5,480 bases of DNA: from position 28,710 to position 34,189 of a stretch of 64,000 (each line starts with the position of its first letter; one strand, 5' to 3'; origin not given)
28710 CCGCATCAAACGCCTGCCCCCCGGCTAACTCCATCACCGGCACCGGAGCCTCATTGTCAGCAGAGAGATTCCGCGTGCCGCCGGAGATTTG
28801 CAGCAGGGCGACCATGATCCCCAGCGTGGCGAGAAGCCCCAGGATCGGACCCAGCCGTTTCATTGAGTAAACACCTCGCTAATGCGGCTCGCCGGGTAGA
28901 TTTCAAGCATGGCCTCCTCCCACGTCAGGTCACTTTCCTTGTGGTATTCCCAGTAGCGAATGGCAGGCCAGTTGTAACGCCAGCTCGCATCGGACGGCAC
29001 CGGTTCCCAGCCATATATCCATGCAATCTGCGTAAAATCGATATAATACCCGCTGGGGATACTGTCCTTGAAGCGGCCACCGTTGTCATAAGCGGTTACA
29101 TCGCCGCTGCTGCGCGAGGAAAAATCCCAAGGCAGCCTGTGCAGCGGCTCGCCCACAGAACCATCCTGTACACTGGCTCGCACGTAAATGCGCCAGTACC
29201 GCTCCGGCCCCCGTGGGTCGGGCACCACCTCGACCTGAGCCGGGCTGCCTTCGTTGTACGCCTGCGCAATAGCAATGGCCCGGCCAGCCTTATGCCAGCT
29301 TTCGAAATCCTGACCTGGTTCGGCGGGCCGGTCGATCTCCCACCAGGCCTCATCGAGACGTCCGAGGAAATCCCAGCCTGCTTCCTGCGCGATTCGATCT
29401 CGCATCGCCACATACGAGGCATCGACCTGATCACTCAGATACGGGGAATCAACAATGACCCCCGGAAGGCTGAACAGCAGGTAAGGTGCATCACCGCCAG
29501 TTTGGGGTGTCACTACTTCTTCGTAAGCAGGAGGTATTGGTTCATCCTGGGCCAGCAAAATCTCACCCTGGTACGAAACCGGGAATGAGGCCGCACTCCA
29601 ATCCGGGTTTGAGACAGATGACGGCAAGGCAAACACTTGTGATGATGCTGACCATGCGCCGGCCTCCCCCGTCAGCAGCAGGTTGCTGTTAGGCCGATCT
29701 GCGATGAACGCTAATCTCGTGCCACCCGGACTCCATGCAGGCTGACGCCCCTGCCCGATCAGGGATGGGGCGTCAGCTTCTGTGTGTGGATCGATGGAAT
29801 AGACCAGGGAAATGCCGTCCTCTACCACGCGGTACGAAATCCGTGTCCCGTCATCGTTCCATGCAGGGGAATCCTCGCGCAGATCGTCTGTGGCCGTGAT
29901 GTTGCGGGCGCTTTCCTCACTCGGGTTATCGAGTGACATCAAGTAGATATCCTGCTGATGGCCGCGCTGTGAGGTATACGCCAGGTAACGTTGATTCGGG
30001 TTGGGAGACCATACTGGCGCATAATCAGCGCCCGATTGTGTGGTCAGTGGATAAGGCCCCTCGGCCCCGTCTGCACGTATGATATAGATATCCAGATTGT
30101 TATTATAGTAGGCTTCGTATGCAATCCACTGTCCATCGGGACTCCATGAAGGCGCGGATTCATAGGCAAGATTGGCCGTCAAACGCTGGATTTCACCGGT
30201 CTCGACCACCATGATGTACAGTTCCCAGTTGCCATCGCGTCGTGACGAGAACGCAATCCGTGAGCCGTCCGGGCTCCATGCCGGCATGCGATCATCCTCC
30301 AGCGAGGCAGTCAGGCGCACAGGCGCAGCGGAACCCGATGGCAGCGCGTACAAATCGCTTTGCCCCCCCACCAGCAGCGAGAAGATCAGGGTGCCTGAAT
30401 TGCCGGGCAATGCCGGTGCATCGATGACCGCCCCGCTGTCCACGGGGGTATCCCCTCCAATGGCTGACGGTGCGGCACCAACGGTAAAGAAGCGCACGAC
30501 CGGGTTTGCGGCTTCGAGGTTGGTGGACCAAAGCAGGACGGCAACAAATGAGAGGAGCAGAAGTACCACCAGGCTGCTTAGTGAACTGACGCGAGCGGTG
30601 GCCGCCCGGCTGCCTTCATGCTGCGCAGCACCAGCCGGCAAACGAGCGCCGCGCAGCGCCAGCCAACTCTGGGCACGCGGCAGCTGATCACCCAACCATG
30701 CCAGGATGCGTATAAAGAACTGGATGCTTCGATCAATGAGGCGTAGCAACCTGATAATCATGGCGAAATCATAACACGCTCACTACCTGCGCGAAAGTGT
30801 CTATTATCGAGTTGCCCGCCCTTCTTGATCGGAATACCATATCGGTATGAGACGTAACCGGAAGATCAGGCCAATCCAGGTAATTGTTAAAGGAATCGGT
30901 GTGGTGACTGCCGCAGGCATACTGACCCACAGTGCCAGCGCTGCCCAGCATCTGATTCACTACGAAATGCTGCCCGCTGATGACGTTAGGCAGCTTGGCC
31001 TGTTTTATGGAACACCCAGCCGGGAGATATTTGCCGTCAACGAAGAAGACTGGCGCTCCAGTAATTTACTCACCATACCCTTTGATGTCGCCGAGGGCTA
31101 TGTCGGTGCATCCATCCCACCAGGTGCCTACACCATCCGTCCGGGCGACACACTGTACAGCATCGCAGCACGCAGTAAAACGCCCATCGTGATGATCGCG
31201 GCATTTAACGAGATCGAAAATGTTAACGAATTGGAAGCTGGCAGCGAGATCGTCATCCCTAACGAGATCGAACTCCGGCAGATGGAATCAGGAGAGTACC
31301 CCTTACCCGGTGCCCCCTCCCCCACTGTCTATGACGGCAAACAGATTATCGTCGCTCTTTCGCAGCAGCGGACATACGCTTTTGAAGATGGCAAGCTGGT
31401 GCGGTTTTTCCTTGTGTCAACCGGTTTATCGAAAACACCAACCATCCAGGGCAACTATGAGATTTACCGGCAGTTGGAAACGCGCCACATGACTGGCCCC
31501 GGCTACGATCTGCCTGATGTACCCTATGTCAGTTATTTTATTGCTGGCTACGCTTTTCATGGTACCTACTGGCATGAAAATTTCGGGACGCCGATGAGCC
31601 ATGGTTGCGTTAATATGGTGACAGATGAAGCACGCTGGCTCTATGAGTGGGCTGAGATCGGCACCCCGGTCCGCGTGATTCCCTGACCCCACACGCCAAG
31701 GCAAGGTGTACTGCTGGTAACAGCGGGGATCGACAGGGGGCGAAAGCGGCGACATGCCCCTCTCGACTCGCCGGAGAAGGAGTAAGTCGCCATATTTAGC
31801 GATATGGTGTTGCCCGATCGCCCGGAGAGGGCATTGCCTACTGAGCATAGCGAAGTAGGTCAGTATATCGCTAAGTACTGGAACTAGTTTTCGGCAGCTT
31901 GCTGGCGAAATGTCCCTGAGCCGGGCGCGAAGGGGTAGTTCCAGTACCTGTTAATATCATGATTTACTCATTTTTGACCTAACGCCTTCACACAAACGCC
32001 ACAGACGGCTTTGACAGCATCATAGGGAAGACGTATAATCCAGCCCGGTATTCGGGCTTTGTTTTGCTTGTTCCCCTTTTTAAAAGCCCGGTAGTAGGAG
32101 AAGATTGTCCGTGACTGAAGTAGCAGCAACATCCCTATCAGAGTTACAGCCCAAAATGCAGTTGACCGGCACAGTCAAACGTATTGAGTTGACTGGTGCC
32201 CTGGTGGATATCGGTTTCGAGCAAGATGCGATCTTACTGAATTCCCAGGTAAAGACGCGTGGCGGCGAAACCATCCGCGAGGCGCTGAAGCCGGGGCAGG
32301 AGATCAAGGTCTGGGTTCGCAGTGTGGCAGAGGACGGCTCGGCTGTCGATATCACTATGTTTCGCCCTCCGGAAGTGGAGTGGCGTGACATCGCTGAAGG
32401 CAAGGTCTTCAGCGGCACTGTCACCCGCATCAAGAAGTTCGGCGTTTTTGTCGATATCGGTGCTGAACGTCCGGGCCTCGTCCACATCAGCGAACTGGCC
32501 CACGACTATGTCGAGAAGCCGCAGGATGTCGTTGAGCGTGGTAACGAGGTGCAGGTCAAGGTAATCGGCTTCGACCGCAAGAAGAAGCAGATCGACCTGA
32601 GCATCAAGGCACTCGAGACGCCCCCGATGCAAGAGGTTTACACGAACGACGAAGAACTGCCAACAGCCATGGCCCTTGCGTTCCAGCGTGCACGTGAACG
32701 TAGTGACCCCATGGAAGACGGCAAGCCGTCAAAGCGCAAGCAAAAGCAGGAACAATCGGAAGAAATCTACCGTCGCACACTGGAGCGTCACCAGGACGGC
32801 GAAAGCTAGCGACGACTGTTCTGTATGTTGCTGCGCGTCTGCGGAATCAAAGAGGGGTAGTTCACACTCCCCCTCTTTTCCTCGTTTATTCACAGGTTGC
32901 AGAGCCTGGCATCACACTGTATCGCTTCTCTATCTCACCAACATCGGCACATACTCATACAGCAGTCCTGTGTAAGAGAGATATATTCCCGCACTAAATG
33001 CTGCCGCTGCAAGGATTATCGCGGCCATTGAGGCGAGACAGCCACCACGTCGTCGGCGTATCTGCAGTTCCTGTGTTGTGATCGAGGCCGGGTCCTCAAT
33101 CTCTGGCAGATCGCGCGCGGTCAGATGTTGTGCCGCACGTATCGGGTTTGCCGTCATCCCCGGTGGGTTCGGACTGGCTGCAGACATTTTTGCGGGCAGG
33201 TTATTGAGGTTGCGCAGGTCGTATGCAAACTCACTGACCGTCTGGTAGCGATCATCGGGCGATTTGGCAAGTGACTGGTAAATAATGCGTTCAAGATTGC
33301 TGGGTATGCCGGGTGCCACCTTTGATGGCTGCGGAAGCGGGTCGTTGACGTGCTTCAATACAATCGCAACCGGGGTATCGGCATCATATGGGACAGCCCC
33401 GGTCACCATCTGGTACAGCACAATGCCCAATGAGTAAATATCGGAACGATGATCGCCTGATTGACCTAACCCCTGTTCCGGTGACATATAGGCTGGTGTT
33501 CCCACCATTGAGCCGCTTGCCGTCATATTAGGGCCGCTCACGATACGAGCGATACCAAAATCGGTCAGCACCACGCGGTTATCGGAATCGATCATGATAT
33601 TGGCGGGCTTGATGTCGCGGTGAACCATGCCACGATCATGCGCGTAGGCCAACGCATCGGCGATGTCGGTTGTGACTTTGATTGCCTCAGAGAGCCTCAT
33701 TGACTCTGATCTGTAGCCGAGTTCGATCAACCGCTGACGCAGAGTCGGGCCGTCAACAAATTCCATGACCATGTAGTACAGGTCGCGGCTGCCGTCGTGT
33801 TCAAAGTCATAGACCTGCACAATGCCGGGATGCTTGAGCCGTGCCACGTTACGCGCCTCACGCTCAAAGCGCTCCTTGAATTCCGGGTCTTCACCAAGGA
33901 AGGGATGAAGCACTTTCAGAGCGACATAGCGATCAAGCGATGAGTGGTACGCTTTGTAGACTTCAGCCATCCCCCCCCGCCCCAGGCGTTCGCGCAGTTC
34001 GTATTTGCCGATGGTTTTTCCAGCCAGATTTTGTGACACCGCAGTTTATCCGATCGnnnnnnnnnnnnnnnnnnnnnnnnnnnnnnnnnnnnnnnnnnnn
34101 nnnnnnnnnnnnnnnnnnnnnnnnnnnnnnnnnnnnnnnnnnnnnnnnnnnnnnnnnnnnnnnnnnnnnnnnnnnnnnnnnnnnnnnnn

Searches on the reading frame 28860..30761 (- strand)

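Call 18: search_protein_families(library=pfam, proteins=[window:28860-30761:-], max_evalue=0.001)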
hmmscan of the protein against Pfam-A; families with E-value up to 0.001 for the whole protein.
window:28860-30761:- (633 aa): 2 families
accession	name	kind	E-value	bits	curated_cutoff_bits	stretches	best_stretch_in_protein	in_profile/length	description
PF07676.18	PD40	-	1.2e-30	105.2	20.9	2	148-183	2-38/38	WD40-like Beta Propeller Repeat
PF00930.27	DPPIV_N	-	3.1e-07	29.9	22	1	164-231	2-71/354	Dipeptidyl peptidase IV (DPP IV) N-terminal region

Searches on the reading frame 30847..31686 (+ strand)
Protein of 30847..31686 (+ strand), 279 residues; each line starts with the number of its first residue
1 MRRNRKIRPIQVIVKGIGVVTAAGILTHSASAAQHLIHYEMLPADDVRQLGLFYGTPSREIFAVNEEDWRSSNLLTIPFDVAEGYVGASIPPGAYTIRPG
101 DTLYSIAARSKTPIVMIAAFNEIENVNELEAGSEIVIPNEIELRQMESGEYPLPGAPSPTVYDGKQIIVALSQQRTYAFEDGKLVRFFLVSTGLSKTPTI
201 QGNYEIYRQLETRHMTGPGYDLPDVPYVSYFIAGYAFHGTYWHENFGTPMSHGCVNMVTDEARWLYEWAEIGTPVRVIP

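Call 18: search_protein_families(library=pfam, proteins=[window:30847-31686:+], max_evalue=0.001)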
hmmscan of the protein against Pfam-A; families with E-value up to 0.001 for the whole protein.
window:30847-31686:+ (279 aa): 2 families
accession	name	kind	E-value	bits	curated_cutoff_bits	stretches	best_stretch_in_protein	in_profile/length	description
PF03734.19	YkuD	-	6e-24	85.7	23.4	1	165-277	2-146/146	L,D-transpeptidase catalytic domain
PF01476.26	LysM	-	1.1e-10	41.8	20.9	1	95-138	1-43/43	LysM domain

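Call 51: search_protein_families(library=ncbifam, proteins=[window:30847-31686:+], max_evalue=0.001)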
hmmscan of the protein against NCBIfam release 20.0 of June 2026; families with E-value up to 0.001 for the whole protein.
window:30847-31686:+ (279 aa): 8 families
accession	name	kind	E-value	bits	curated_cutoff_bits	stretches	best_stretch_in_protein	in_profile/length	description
NF004785.0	PRK06132.1-2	subfamily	7.9e-12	45.1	169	1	137-276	33-170/353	hypothetical protein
NF047955.1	TransPepLdtE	equivalog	6.2e-07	28.9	480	1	234-278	189-233/322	L,D-transpeptidase LdtE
NF007612.0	PRK10260.1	equivalog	2.6e-05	23.4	583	1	219-278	175-234/306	L,D-transpeptidase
NF004786.0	PRK06132.1-3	equivalog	4e-05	22.6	329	1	166-275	30-136/418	hypothetical protein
NF007563.0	PRK10190.1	equivalog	5.7e-05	22.4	517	1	214-278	167-231/310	L,D-transpeptidase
NF040883.1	amid_act_ActS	equivalog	0.00016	21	375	1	93-138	34-79/242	amidase activator ActS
NF004787.0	PRK06132.1-4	equivalog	0.00024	20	409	1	142-268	37-157/347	hypothetical protein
TIGR03505.1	FimV_core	subfamily_domain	0.00071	19.3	43.45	0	101-148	1-60/74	FimV/HubP family polar landmark protein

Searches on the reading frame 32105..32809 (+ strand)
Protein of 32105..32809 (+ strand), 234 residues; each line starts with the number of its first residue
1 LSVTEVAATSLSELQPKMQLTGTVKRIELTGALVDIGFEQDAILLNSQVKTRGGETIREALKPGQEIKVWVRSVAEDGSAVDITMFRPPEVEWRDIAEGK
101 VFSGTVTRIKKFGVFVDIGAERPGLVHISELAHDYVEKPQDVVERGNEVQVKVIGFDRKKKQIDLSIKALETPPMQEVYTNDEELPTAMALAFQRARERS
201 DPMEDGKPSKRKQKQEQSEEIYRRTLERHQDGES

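Call 18: search_protein_families(library=pfam, proteins=[window:32105-32809:+], max_evalue=0.001)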
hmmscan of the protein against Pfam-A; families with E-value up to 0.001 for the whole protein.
window:32105-32809:+ (234 aa): 5 families
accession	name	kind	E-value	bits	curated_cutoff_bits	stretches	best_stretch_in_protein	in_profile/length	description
PF00575.29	S1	-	5.6e-31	107.2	22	2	97-168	3-74/74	S1 RNA binding domain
PF23459.1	S1_RRP5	-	2.6e-08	34.8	27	1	97-166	2-71/72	RRP5 S1 domain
PF24685.1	OB_RRP5_4th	-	3.8e-05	24.1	31.5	1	99-156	9-71/92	RRP5 OB-fold domain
PF13509.12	S1_2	-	5.7e-05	23.6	21.8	0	99-133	2-36/61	S1 domain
PF09883.16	DUF2110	-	0.00035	21.3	23.2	0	98-145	3-48/87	DUF2110 central domain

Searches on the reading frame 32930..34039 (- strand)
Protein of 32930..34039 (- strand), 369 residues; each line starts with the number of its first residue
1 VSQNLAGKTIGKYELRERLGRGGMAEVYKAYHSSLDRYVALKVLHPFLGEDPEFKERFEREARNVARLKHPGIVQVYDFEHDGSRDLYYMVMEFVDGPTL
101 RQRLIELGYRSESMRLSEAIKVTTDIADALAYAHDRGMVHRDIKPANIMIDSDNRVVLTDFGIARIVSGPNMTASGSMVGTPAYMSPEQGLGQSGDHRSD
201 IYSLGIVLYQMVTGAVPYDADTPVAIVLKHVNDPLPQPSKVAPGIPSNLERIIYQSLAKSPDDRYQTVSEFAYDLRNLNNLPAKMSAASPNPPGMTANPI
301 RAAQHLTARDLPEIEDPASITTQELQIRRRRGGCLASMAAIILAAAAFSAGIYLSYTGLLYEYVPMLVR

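Call 67: search_protein_families(library=pfam, proteins=[window:32930-34039:-], max_evalue=0.00001)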
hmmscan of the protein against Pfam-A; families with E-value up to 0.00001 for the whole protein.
window:32930-34039:- (369 aa): 4 families
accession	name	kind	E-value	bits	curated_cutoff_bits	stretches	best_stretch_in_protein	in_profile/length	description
PF00069.31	Pkinase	-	8.9e-50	169.9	31.7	1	13-266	1-253/263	Protein kinase domain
PF07714.23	PK_Tyr_Ser-Thr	-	1.7e-36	126.3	23.1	1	14-265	2-249/258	Protein tyrosine and serine/threonine kinase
PF03109.22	ABC1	-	6.7e-08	32.4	22.9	1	88-165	143-215/244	ABC1 atypical kinase-like domain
PF01636.29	APH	-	4.2e-06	27.1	23.2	0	125-165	157-198/239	Phosphotransferase enzyme family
